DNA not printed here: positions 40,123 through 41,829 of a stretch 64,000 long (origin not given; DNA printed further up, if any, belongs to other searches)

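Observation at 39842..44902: Six-gene operon: two cytochrome-bd-like (CydA-like) proteins flanking Rieske and cytochrome b, with no c-type cytochrome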

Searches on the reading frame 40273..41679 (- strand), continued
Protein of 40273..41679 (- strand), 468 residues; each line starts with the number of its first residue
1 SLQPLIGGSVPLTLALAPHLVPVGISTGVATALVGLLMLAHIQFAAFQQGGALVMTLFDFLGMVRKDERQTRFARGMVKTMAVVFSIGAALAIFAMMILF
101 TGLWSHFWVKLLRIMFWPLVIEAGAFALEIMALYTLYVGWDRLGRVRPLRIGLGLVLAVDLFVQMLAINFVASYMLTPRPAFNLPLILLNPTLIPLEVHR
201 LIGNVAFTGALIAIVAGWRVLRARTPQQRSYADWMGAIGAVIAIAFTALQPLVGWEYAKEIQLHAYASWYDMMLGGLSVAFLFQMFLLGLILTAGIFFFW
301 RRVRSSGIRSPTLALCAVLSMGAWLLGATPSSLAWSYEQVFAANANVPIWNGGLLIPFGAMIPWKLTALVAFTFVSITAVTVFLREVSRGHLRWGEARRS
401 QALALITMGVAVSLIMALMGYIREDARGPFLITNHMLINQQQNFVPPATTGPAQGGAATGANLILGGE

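Call 31: list_cluster_members(proteins=[P0048, P0050, P0053, P0001, P0003, P0022])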
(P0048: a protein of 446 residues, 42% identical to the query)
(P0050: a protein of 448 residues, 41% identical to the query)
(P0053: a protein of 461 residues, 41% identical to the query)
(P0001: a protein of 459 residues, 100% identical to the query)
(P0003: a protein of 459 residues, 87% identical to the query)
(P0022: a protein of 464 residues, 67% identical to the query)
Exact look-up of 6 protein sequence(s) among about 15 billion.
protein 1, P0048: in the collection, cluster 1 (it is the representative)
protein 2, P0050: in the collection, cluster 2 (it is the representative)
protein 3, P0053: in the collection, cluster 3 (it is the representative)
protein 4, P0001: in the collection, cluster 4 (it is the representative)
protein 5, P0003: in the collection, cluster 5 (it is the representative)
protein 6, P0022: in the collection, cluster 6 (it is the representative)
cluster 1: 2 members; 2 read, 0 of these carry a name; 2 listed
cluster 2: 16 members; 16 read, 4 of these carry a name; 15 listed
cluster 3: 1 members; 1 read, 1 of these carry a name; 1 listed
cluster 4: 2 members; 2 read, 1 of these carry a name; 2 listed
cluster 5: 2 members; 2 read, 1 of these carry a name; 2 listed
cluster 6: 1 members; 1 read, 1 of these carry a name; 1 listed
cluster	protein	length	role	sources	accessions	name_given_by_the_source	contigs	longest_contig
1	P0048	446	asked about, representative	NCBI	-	-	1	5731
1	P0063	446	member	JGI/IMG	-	-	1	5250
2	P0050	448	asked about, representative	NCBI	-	-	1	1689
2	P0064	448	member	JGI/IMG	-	cytochrome d ubiquinol oxidase subunit I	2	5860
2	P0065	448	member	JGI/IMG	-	cytochrome d ubiquinol oxidase subunit I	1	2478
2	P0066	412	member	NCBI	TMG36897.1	MAG: hypothetical protein E6H92_09070, partial [Chloroflexi bacterium]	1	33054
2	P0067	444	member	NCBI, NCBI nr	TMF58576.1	MAG: hypothetical protein E6I22_01710 [Chloroflexi bacterium] | MAG: hypothetical protein E6I22_01710 [Chloroflexota bacterium]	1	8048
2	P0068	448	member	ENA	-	-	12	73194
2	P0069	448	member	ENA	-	-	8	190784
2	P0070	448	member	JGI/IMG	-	-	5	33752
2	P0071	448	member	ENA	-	-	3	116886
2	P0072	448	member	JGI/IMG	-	-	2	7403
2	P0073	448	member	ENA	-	-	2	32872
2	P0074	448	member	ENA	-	-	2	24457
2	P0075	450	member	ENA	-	-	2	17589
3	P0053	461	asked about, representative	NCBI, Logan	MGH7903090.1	MAG: cytochrome ubiquinol oxidase subunit I [Candidatus Dormibacteraceae bacterium]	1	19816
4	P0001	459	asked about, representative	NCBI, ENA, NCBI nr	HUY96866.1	MAG TPA: cytochrome ubiquinol oxidase subunit I [Verrucomicrobiae bacterium] | cytochrome ubiquinol oxidase subunit I [Verrucomicrobiae bacterium]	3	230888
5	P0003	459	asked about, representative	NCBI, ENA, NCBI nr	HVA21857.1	MAG TPA: cytochrome ubiquinol oxidase subunit I [Candidatus Micrarchaeia archaeon] | cytochrome ubiquinol oxidase subunit I [Candidatus Micrarchaeia archaeon]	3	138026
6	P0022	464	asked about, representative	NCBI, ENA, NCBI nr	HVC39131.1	MAG TPA: hypothetical protein VNH20_04030 [Candidatus Dormibacteraeota bacterium] | hypothetical protein [Candidatus Dormibacteraeota bacterium]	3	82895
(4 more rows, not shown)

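Call 51: predict_structure(alignment_id=A4)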
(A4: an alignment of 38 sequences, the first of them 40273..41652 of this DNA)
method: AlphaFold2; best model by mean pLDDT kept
length: 459 residues; sequences in the alignment: 38
mean_pLDDT: 77.7   pTM: 0.81
mean pLDDT of the five models: 77.7, 77.5, 77.3, 74.2, 73.6
residues with pLDDT >= 90: 204; 70-90: 110; 50-70: 75; < 50: 70
segments of 3 or more residues with pLDDT < 50: 1-15, 337-351, 420-438, 440-459
pLDDT, mean of each block of 10 residues (from residue 1): 41 51 70 90 96 94 96 90 69 59 72 88 94 93 95 89 73 64 85 95 97 94 96 95 83 71 68 88 96 91 94 88 55 51 44 69 94 95 89 96 91 69 39 44 42 31
secondary structure, 60 per line:
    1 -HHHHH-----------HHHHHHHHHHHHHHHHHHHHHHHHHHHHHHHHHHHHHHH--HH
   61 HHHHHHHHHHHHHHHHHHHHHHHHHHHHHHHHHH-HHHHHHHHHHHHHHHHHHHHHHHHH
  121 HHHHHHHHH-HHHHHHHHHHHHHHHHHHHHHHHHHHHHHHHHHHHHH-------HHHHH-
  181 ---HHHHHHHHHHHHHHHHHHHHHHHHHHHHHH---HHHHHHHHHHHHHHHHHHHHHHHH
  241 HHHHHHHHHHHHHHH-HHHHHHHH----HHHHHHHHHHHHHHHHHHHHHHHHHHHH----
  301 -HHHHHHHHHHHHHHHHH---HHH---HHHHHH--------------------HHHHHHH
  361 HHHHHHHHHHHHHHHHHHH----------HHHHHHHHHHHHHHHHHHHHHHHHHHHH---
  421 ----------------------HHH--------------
elements in order: H2-6 H18-56 H59-94 H96-129 H131-167 H175-179 H184-213 H217-255 H257-264 H269-296 H302-318 H328-333 H354-379 H390-417

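Call 53: fold_search(model_id=the predicted structure, library=pdb)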
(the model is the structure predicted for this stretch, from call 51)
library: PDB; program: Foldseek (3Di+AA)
matches with E <= 10: 516; with E <= 0.001: 10
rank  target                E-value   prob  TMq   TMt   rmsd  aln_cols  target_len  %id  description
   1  7oy2_C                1.2e-07  1.00  0.58  0.58  18.8       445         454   17  High resolution structure of cytochrome bd-II oxidase from E. coli (released 2021-12-15)
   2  7ose_A                1.2e-07  1.00  0.55  0.51  19.8       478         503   16  cytochrome bd-II type oxidase with bound aurachin D (released 2021-11-17)
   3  6rx4_A                6.8e-07  1.00  0.57  0.55  19.1       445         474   16  THE STRUCTURE OF BD OXIDASE FROM ESCHERICHIA COLI (released 2019-11-20)
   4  9fka_A                1.1e-06  1.00  0.47  0.47  22.3       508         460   14  Cryo-EM structure of the reduced cytochrome bd oxidase from M. tuberculosis (released 2025-02-12)
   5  9r2g_A                1.5e-06  1.00  0.47  0.56  21.0       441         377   16  Cytochrome bd II oxidase qOR-2 type from Mycobacterium smegmatis (released 2026-03-04)
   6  6rko_A                3.3e-06  1.00  0.51  0.53  16.8       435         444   14  Cryo-EM structure of the E. coli cytochrome bd-I oxidase at 2.68 A resolution (released 2019-10-16)
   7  7nkz_A                3.8e-06  1.00  0.46  0.47  20.5       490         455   14  Cryo-EM structure of the cytochrome bd oxidase from M. tuberculosis at 2.5 A resolution (released 2021-09-22)
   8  5doq_A                6.9e-06  1.00  0.49  0.52  18.4       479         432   15  The structure of bd oxidase from Geobacillus thermodenitrificans (released 2016-05-04)
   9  8b4o_A                7.7e-06  1.00  0.46  0.47  20.1       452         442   16  Cryo-EM structure of cytochrome bd oxidase from C. glutamicum (released 2022-12-28)
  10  7d5i_A                1.1e-05  1.00  0.44  0.45  25.6       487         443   16  Structure of Mycobacterium smegmatis bd complex in the apo-form. (released 2021-06-23)
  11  9r2g_D                1.2e-02  1.00  0.39  0.52  16.9       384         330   13  Cytochrome bd II oxidase qOR-2 type from Mycobacterium smegmatis (released 2026-03-04)
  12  9a6h_B                1.0e-01  0.23  0.13  0.13  21.3       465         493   14  Integrative model of MRPA-MRPD by crosslinking MS and deep learning (released 2024-09-18)
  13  6btm_C                1.7e-01  0.89  0.32  0.32  15.8       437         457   12  Structure of Alternative Complex III from Flavobacterium johnsoniae (Wild Type) (released 2018-05-09)
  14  9g71_A                3.5e-01  0.20  0.15  0.16  34.2       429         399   12  Cryo-EM structure of TTYH2 in complex with lipids in GDN (released 2025-05-21)
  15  6qee_A                3.5e-01  0.11  0.13  0.06  25.1       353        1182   10  Nanodisc reconstituted Human-mouse chimeric ABCB1 (ABCB1HM)-EQ mutant in complex with UIC2 Fab and Zosuquidar. (released 2019-02-27)
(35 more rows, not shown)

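Call 62: find_homologous_proteins(query=A2, max_evalue=1e-10)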
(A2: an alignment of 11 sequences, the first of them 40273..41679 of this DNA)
Query A2 (11 sequences) (468 aa, profile of the alignment): 64 proteins with E <= 1e-10 among 8000 candidates.
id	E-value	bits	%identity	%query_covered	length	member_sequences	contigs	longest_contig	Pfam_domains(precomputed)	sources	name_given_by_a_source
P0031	3.8e-200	683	65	97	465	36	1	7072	-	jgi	jgi:cytochrome d ubiquinol oxidase subunit I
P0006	4.1e-200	683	69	98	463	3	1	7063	-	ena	-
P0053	1.8e-199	681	41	91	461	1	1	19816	PF01654.23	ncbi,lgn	ncbi:MAG: cytochrome ubiquinol oxidase subunit I [Candidatus Dormibacteraceae bacterium]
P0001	2.0e-198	678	100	98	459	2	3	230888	PF01654.23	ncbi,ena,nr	ncbi:MAG TPA: cytochrome ubiquinol oxidase subunit I [Verrucomicrobiae bacterium]|nr:cytochrome ubiq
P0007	4.9e-198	676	68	96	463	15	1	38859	-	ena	-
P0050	6.6e-197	673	41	93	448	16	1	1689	PF01654.23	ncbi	-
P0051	9.0e-197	672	39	93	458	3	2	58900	PF01654.23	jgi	jgi:cytochrome d ubiquinol oxidase subunit I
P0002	1.1e-196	672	88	98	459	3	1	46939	PF01654.23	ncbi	-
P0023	2.5e-196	671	66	96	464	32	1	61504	-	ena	-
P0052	8.8e-195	666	41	91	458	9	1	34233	PF01654.23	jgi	-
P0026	1.1e-194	665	65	97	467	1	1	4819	-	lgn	-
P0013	1.4e-194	665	67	97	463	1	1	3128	-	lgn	-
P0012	2.3e-194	664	69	95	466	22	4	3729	-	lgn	-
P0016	7.7e-194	663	67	96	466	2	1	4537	-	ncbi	ncbi:MAG: hypothetical protein ACYDC5_13725 [Candidatus Dormibacteria bacterium]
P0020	9.8e-194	662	67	96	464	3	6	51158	-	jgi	jgi:cytochrome d ubiquinol oxidase subunit I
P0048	2.1e-193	661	42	92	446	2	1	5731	PF01654.23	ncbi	-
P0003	3.7e-193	660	87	98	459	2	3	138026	-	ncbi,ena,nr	ncbi:MAG TPA: cytochrome ubiquinol oxidase subunit I [Candidatus Micrarchaeia archaeon]|nr:cytochrom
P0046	1.3e-192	659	43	92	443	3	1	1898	PF01654.23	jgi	jgi:cytochrome bd ubiquinol oxidase subunit I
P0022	5.8e-192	656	67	96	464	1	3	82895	-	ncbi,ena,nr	ncbi:MAG TPA: hypothetical protein VNH20_04030 [Candidatus Dormibacteraeota bacterium]|nr:hypothetic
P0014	3.3e-190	651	68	96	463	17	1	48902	PF01654.23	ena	-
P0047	6.5e-184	630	44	90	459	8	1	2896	PF01654.23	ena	-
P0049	5.3e-183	627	42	96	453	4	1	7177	PF01654.23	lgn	-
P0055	1.5e-172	592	42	81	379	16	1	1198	PF01654.23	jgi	jgi:cytochrome d ubiquinol oxidase subunit I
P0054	2.3e-169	582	40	95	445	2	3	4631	PF01654.23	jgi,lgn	jgi:cytochrome d ubiquinol oxidase subunit I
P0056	1.9e-165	569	39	94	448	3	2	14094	PF01654.23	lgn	-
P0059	4.5e-152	525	42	68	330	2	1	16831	PF01654.23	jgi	jgi:cytochrome d ubiquinol oxidase subunit I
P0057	3.5e-147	509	46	66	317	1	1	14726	PF01654.23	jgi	-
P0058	2.8e-145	503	42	69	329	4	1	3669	PF01654.23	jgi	jgi:cytochrome bd-type quinol oxidase subunit 1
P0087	8.0e-137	475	44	64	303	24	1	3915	PF01654.23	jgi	jgi:hypothetical protein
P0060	6.1e-123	429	36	92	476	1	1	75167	PF01654.23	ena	-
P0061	5.4e-42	162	27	96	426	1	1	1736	PF01654.23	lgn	-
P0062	4.4e-37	146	29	90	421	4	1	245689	PF01654.23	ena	-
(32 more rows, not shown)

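Call 64: find_encoding_contigs(protein=P0062, flank=8000, max_places=2)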
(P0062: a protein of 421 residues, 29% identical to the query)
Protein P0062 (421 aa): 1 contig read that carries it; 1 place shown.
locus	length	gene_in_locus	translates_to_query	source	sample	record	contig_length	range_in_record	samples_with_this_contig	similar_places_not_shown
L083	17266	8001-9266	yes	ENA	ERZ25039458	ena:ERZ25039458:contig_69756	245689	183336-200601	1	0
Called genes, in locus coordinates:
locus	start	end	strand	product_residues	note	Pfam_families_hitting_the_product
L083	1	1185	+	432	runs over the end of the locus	PF04542:Sigma70_r2, PF08281:Sigma70_r4_2, PF04545:Sigma70_r4 (weak), PF22233:PhyR_sigma-like (faint)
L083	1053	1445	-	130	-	PF00072:Response_reg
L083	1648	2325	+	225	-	PF00376:MerR, PF13411:MerR_1, PF00072:Response_reg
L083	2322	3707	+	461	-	PF06745:ATPase, PF13191:AAA_16 (faint), PF13481:AAA_25, PF23442:DUF7125, PF13401:AAA_22 (faint), PF06745:ATPase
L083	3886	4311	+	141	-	PF00571:CBS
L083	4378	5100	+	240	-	PF01904:DUF72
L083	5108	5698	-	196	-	PF08369:PCP_red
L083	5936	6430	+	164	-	PF00582:Usp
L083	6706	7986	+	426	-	PF00582:Usp (weak), PF08369:PCP_red (weak), PF21349:RUBY_RBDX (weak), PF08369:PCP_red (weak)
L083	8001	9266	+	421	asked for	PF01654:Cyt_bd_oxida_I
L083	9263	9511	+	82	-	-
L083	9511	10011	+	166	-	PF00355:Rieske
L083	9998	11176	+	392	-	PF00033:Cytochrome_B, PF13631:Cytochrom_B_N_2, PF00032:Cytochrom_B_C (weak)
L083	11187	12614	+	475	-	-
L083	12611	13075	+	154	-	-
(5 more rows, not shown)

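Call 65: find_encoding_contigs(protein=P0060, flank=8000, max_places=2)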
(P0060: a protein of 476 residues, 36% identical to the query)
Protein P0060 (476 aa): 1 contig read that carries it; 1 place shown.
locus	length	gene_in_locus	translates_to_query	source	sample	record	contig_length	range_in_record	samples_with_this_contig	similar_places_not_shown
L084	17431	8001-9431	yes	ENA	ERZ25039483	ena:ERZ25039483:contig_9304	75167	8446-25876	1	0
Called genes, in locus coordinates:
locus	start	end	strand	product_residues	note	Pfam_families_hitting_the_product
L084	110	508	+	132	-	-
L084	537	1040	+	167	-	PF09084:NMT1, PF16868:NMT1_3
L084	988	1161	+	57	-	PF16868:NMT1_3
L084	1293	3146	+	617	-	PF06808:DctM, PF11874:DUF3394 (weak)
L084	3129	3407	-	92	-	-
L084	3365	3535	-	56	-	-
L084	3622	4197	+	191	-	PF13358:DDE_3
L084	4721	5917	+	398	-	PF01654:Cyt_bd_oxida_I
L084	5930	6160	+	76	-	-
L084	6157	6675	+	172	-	PF00355:Rieske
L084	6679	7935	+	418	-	PF00033:Cytochrome_B, PF13631:Cytochrom_B_N_2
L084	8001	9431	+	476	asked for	PF01654:Cyt_bd_oxida_I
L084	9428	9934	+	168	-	PF13442:Cytochrome_CBB3, PF00034:Cytochrom_C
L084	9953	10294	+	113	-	-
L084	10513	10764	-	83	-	-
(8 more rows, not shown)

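Call 76: search_protein_representatives(alignment_id=A4)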
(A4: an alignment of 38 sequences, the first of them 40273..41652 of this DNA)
Query: 38 sequences, 451 profile positions. Proteins with E-value up to 0.001 (for the whole library): 982; up to 1e-10: 379; up to 1e-30: 119. The best 150 are listed.
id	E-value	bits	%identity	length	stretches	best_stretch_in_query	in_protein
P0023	3.0e-224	761.1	-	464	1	5-450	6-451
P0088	1.6e-197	673.0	-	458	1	4-450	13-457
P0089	8.5e-153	525.6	-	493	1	10-449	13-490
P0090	5.4e-135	466.9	-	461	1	14-445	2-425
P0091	7.8e-129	446.6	-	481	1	9-448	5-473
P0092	3.8e-126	437.8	-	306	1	5-288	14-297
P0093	4.1e-118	411.3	-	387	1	105-445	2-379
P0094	6.6e-107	374.4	-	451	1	18-421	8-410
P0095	1.3e-106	373.4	-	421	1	7-445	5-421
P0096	3.2e-102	358.9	-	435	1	18-443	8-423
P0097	3.9e-86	305.9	-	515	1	22-445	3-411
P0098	6.3e-85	301.9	-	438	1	23-434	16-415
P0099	8.5e-84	298.2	-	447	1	15-442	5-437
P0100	2.0e-80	287.1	-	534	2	14-368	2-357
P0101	3.6e-75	269.7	-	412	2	17-310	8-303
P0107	4.0e-67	243.2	-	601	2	17-304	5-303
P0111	9.6e-63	228.8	-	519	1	14-435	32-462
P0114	1.8e-59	218.0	-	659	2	6-400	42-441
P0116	3.9e-58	213.6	-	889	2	17-427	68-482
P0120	1.3e-54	202.0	-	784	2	16-415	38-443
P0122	4.0e-54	200.4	-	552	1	17-431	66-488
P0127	9.9e-52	192.5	-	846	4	139-409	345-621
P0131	3.1e-50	187.6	-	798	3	137-401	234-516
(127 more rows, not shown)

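Call 77: list_cluster_members(proteins=[P0089, P0090, P0091, P0094, P0095, P0096, P0097, P0098, P0099, P0100])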
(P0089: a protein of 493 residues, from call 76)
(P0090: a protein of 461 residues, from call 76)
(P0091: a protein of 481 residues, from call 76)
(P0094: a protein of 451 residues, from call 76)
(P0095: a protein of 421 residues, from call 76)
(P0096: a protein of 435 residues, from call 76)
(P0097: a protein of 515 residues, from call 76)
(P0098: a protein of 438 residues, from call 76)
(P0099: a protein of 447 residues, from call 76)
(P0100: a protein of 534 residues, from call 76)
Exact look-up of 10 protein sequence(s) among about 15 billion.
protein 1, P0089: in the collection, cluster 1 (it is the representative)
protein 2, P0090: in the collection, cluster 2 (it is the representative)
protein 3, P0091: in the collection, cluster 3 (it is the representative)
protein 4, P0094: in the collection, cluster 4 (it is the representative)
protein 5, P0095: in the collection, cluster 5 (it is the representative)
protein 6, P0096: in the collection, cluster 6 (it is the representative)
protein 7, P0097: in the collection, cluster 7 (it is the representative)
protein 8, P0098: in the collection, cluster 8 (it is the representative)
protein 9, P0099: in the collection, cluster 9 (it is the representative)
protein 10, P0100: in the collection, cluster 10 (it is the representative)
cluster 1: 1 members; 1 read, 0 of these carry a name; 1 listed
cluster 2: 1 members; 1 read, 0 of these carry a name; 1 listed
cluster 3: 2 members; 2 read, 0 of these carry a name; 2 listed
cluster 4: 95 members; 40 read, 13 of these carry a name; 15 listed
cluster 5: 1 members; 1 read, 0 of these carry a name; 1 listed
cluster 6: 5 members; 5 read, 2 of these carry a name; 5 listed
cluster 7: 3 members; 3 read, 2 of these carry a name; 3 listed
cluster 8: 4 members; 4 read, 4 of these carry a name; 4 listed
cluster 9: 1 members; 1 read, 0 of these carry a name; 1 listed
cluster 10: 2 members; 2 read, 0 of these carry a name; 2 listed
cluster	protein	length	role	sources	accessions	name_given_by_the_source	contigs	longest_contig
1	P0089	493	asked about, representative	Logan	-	-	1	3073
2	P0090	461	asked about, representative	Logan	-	-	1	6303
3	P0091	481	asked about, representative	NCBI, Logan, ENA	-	-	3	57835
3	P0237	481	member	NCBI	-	-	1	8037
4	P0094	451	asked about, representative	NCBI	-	-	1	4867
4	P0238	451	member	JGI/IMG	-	cytochrome bd ubiquinol oxidase subunit I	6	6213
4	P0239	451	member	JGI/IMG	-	cytochrome bd ubiquinol oxidase subunit I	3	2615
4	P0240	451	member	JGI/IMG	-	cytochrome d ubiquinol oxidase subunit I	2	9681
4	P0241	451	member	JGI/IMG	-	cytochrome d ubiquinol oxidase subunit I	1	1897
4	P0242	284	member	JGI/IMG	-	cytochrome d ubiquinol oxidase subunit I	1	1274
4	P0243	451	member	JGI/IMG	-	cytochrome d ubiquinol oxidase subunit I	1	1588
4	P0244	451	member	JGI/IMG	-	cytochrome bd ubiquinol oxidase subunit I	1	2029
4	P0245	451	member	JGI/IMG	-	cytochrome d ubiquinol oxidase subunit I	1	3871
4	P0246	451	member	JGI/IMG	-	cytochrome bd ubiquinol oxidase subunit I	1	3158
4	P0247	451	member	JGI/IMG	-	cytochrome bd ubiquinol oxidase subunit I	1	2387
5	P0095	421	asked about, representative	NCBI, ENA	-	-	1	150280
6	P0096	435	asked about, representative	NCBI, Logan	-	-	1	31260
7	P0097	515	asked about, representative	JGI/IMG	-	cytochrome bd-type quinol oxidase subunit 1/cytochrome c2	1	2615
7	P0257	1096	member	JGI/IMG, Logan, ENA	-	-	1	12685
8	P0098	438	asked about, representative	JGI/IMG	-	cytochrome bd ubiquinol oxidase subunit I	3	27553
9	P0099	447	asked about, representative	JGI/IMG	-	-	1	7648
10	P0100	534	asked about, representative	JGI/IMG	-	-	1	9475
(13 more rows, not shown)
